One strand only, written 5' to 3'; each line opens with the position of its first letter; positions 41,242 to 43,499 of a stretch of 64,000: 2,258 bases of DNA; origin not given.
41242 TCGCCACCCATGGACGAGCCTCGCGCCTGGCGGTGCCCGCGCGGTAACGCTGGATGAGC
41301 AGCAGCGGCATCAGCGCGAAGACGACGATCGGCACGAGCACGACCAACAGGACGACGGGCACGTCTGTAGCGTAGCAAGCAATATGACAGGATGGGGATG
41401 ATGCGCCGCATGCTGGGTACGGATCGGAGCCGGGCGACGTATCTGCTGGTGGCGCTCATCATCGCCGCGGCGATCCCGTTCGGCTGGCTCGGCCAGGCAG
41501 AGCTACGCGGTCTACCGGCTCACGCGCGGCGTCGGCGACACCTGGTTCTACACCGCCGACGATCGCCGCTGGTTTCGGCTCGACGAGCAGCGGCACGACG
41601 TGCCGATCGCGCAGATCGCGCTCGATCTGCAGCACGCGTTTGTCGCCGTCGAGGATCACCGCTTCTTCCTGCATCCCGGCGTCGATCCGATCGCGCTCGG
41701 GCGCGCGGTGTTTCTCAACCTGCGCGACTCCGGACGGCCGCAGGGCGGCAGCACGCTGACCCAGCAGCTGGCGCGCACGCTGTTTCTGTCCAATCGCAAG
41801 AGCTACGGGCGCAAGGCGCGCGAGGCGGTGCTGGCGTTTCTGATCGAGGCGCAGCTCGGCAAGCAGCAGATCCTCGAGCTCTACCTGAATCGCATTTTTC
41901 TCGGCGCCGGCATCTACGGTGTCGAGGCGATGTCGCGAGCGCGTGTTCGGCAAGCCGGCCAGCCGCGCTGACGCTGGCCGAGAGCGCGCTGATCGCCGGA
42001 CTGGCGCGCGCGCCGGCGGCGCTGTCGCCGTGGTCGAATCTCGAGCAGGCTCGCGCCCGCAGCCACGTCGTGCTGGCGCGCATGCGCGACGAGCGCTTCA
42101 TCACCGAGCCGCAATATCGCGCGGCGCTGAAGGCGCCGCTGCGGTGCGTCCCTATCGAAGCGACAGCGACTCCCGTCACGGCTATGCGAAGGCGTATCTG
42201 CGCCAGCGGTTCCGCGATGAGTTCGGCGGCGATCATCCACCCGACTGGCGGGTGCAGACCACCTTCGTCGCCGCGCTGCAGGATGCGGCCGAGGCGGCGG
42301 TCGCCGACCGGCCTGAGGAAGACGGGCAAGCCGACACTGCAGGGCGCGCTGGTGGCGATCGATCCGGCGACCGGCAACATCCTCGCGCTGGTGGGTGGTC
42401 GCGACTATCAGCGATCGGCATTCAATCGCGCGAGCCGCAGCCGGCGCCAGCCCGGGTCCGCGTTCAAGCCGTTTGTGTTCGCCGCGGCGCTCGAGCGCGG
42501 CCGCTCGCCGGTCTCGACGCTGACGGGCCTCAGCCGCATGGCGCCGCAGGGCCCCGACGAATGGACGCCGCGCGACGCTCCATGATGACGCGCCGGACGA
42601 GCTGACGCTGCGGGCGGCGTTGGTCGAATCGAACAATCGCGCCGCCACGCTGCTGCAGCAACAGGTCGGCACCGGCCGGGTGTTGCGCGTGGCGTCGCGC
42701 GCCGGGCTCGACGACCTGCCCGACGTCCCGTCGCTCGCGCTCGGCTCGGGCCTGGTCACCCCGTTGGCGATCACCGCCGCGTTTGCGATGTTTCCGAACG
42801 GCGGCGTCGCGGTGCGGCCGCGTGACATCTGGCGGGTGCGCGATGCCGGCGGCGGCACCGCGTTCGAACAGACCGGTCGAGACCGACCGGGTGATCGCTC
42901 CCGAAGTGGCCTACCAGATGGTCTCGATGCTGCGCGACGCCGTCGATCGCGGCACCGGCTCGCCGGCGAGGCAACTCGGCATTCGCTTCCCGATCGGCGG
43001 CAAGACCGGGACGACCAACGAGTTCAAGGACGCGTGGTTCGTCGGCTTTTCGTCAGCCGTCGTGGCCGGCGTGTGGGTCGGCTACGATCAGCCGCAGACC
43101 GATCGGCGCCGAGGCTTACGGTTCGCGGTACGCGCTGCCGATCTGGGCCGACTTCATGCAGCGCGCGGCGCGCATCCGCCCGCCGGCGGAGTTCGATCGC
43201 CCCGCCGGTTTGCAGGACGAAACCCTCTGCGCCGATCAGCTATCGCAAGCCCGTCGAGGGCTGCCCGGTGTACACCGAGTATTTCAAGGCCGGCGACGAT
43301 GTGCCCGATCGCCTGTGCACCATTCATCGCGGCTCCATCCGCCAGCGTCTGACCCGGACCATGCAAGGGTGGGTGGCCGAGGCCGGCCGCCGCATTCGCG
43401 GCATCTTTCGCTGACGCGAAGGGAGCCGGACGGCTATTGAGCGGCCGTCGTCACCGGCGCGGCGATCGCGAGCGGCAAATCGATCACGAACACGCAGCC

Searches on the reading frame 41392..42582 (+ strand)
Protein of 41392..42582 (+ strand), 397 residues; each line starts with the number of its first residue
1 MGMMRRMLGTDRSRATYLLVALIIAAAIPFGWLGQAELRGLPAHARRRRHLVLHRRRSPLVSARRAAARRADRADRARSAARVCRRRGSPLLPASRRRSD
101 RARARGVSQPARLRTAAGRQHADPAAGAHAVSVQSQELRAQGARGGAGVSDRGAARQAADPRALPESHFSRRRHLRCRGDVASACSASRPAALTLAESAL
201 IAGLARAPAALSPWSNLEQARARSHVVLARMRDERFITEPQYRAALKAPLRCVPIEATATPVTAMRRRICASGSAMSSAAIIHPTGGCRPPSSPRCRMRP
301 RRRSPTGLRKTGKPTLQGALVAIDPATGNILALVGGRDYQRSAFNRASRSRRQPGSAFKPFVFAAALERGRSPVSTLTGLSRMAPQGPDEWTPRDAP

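Call 27: search_protein_families(library=pfam, max_evalue=0.001, proteins=[window:41392-42582:+])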
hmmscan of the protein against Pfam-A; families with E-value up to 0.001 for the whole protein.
window:41392-42582:+ (397 aa): 2 families
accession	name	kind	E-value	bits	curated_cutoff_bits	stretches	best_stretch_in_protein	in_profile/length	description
PF00905.27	Transpeptidase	-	6.4e-11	42.4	22.1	1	318-373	1-61/299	Penicillin binding protein transpeptidase domain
PF00912.28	Transgly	-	3.6e-06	27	27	1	189-231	135-177/178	Transglycosylase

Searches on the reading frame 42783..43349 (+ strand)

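Call 27: search_protein_families(library=pfam, max_evalue=0.001, proteins=[window:42783-43349:+])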
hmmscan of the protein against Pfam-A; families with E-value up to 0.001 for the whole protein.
window:42783-43349:+ (189 aa): 1 family
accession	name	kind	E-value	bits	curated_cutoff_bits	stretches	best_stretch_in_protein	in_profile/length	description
PF00905.27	Transpeptidase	-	1.8e-06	27.8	22.1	1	28-95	193-269/299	Penicillin binding protein transpeptidase domain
